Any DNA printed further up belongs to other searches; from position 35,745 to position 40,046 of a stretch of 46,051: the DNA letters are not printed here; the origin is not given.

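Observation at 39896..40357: Hedgehog-type Hint autoprocessing domain at the extreme C-terminus of the giant protein, with no downstream cargo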

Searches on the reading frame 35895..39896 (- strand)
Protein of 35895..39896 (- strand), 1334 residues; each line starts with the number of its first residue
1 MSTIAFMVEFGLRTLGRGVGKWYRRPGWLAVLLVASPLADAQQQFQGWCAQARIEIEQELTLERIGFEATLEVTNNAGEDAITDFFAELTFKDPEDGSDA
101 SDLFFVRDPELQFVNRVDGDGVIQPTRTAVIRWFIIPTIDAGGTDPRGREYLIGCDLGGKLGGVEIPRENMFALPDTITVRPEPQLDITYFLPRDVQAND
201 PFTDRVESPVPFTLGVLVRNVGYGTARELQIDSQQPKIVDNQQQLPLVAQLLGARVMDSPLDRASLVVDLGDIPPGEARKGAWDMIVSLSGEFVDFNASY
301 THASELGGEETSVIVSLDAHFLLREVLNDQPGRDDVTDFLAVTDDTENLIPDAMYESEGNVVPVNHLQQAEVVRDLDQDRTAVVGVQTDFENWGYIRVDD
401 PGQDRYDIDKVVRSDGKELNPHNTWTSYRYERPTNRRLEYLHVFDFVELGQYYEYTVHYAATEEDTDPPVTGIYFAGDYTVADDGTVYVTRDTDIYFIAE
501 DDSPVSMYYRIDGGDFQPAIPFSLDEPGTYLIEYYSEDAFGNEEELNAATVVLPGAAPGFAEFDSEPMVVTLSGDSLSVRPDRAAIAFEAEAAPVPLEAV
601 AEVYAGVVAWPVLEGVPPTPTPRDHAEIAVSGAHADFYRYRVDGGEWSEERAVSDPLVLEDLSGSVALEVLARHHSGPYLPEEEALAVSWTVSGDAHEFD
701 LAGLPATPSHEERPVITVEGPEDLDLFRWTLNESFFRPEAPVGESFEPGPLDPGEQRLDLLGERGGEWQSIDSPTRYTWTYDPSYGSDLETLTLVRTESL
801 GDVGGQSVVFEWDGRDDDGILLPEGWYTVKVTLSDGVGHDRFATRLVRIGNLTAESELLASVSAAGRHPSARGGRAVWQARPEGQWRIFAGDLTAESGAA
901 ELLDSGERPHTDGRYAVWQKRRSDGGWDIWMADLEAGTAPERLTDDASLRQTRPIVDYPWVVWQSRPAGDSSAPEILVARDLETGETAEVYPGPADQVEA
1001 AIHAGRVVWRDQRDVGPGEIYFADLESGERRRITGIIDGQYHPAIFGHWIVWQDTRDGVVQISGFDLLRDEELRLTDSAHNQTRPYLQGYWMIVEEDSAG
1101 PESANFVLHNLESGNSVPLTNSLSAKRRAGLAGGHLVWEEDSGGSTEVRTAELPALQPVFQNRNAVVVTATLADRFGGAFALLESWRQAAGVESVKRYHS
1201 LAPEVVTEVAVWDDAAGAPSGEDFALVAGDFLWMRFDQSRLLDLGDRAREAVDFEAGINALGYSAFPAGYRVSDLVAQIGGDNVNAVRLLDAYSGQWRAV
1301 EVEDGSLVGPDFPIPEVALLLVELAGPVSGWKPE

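Call 6: search_protein_families(library=ncbifam, proteins=[window:35895-39896:-], max_evalue=1)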
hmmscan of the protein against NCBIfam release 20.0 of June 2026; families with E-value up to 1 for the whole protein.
window:35895-39896:- (1334 aa): 8 families
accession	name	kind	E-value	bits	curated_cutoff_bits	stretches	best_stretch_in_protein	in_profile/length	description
TIGR04275.1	beta_prop_Msarc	repeat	3.3e-21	74.7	85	3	1032-1067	3-38/40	beta-propeller repeat protein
NF047446.1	barrel_OmpL47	domain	3.6e-07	30.5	40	1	506-552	20-67/68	OmpL47-type beta-barrel domain-containing protein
NF009276.0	PRK12633.1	equivalog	0.00026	20.8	383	1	794-838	142-186/234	flagellar basal body rod modification protein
NF005176.1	PRK06655.1-1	equivalog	0.00049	20.1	230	1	793-836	109-152/197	flagellar hook assembly protein FlgD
NF009452.0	PRK12812.1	equivalog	0.0019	17.5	258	1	798-840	171-213/289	flagellar basal body rod modification protein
NF009453.0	PRK12813.1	equivalog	0.049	13.2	264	1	809-832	149-172/223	flagellar basal body rod modification protein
NF009277.0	PRK12634.1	equivalog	0.15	12.1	333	1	805-840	146-181/221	flagellar basal body rod modification protein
NF047441.1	Lepto_OmpL47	equivalog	0.2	11.2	250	1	480-568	62-153/336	multi-beta-barrel domain surface protein OmpL47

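Call 7: search_protein_families(library=pfam, proteins=[window:35895-39896:-], max_evalue=1)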
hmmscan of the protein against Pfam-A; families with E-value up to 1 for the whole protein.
window:35895-39896:- (1334 aa): 2 families
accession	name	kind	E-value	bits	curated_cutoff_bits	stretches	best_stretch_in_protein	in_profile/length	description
PF13860.13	FlgD_ig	-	1.4e-08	35.1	27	1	794-835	36-77/79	FlgD Ig-like domain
PF00801.26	PKD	-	0.41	11.1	23.5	0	802-844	25-76/80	PKD domain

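Call 14: find_encoding_contigs(protein=window:35895-39896:-, flank=10000, max_places=6)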
Protein window:35895-39896:- (1334 aa): no gene with exactly this product is on record in the collection.

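Call 34: search_solved_structures(query=window:35895-39896:-, max_evalue=0.1)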
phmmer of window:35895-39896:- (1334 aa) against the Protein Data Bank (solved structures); distinct sequences matched with E-value up to 0.1: 5.
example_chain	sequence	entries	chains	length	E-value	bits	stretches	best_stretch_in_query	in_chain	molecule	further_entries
7eh9_A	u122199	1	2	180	0.0074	17.1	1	794-836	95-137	Basal-body rod modification protein FlgD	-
7bhq_A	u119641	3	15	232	0.011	16.5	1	794-836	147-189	Basal-body rod modification protein FlgD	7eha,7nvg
3osv_A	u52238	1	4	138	0.065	13.9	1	793-836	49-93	Flagellar basal-body rod modification protein FlgD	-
4zzf_A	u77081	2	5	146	0.088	13.5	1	792-835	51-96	Flagellar basal body rod modification protein | Basal-body rod modification protein FlgD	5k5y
4zzk_A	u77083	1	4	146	0.089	13.5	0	792-835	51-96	Basal-body rod modification protein FlgD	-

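Call 49: find_related_loci(query=A3, collection=genome_contigs, flank=10000)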
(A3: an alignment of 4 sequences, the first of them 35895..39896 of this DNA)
Query A3 (1334 aa) in genome_contigs; peptide patterns used: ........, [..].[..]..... (x = any residue, [..] = any of these).
181 stretches matched a pattern; 40 encode a relative of the query (tblastn E <= 1e-3); 40 distinct loci.
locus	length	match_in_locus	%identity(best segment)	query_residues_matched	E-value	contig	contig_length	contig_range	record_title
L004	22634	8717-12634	81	29-1334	0e+0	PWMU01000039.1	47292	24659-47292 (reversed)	MAG: Opitutia bacterium isolate CSSed10_289R1 CS-Sed10-C716, whole genome shotgun sequence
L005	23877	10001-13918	61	29-1334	0e+0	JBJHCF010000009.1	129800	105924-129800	MAG: Opitutia bacterium isolate SF2967_J5348.metabat2_refined.028 NODE_163_length_129800_cov_2.500760, whole genome shot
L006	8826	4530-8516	60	3-1334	0e+0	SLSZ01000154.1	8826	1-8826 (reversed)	MAG: Bacteroidales bacterium isolate CSSed165cm_83 CSSed16-5cm-32902, whole genome shotgun sequence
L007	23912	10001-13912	60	42-1334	0e+0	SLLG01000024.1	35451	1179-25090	MAG: Opitutales bacterium isolate CSSed165cm_301R1 CSSed16-5cm-1613, whole genome shotgun sequence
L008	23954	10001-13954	58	29-1334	0e+0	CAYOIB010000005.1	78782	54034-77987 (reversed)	MAG TPA_asm: uncultured Puniceicoccaceae bacterium isolate SRP220891_co3_381 genome assembly, contig: NODE_195_length_78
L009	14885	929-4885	58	29-1334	0e+0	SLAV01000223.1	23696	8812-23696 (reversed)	MAG: Haloferula sp. isolate CSSed162cmB_42 CSSed16-2cmB-4068, whole genome shotgun sequence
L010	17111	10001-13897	53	42-1334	0e+0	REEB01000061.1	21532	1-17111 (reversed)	MAG: Puniceicoccaceae bacterium isolate PLM2.Bin11 NODE_2786_length_21532_cov_9.36383, whole genome shotgun sequence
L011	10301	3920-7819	49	37-1334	0e+0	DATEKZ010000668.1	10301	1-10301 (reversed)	MAG TPA_asm: Verrucomicrobiia bacterium isolate SMAG_U8903 k141_120722, whole genome shotgun sequence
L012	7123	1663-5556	49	41-1333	0e+0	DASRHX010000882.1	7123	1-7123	MAG TPA_asm: Bryobacteraceae bacterium isolate SMAG_U10095 k141_3060136, whole genome shotgun sequence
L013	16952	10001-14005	50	1-1334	0e+0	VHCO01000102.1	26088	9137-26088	MAG: Verrucomicrobia bacterium isolate K_DeepCast_150m_m2_164 K_DeepCast_150m_m2_164_Ga0194126_10003207, whole genome sh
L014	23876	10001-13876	49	49-1333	0e+0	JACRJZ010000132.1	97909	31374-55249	MAG: Verrucomicrobia bacterium isolate NC_groundwater_1842_Pr3_B-0.1um_64_53 SR-2_scaffold_141_2899603, whole genome sho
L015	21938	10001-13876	51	39-1333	0e+0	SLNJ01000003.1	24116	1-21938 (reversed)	MAG: Opitutales bacterium isolate CSSed165cm_401 CSSed16-5cm-4268, whole genome shotgun sequence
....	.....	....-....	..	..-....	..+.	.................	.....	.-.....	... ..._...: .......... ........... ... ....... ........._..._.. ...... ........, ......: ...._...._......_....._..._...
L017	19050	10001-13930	48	29-1333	0e+0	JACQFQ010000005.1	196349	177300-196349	MAG: Verrucomicrobia bacterium isolate NC_groundwater_1051_Pr1_S-0.65um_63_17 Montesol18_Sp65_coassembly_scaffold_107865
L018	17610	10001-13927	49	29-1333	0e+0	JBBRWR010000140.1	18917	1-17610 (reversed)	MAG: Opitutales bacterium isolate La4_metabat2.052 La4_metabat2.052_K_1656350_L_18917_cov_19.9777, whole genome shotgun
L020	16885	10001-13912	49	44-1334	0e+0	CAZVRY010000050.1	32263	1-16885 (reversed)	MAG TPA_asm: uncultured Verrucomicrobiota bacterium isolate SRP323723_co1_127 genome assembly, contig: NODE_1116_length_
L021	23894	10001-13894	47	42-1334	0e+0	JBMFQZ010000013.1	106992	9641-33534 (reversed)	MAG: Verrucomicrobiia bacterium isolate KM4344-28 NODE_13_length_106992_cov_8.296862, whole genome shotgun sequence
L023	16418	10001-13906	48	41-1334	0e+0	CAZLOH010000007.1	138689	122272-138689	MAG TPA_asm: uncultured Bifidobacterium sp. isolate SRP263991_co5_614 genome assembly, contig: NODE_259_length_138689_co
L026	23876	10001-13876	46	47-1334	0e+0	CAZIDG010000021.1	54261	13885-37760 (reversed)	MAG TPA_asm: uncultured Verrucomicrobiota bacterium isolate SRP216815_co1_263 genome assembly, contig: NODE_642_length_5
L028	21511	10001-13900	49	41-1334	0e+0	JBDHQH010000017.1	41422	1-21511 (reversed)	MAG: Verrucomicrobiota bacterium isolate AS-MESO-3CA.215 NODE_3762_length_41422_cov_9.973878, whole genome shotgun seque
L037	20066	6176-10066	49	41-1334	0e+0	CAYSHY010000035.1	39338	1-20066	MAG TPA_asm: uncultured Puniceicoccaceae bacterium isolate SRP268622_co1_563 genome assembly, contig: NODE_1912_length_3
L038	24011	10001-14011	45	4-1334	0e+0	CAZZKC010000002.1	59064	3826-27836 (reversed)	MAG TPA_asm: uncultured Puniceicoccaceae bacterium isolate SRP065251_co1_19 genome assembly, contig: NODE_232_length_590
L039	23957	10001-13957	48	26-1334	0e+0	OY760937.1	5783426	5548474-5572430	MAG: Verrucomicrobiae bacterium isolate 066a7682-a1ac-48de-8761-1470dc9e5c3e genome assembly, chromosome: 1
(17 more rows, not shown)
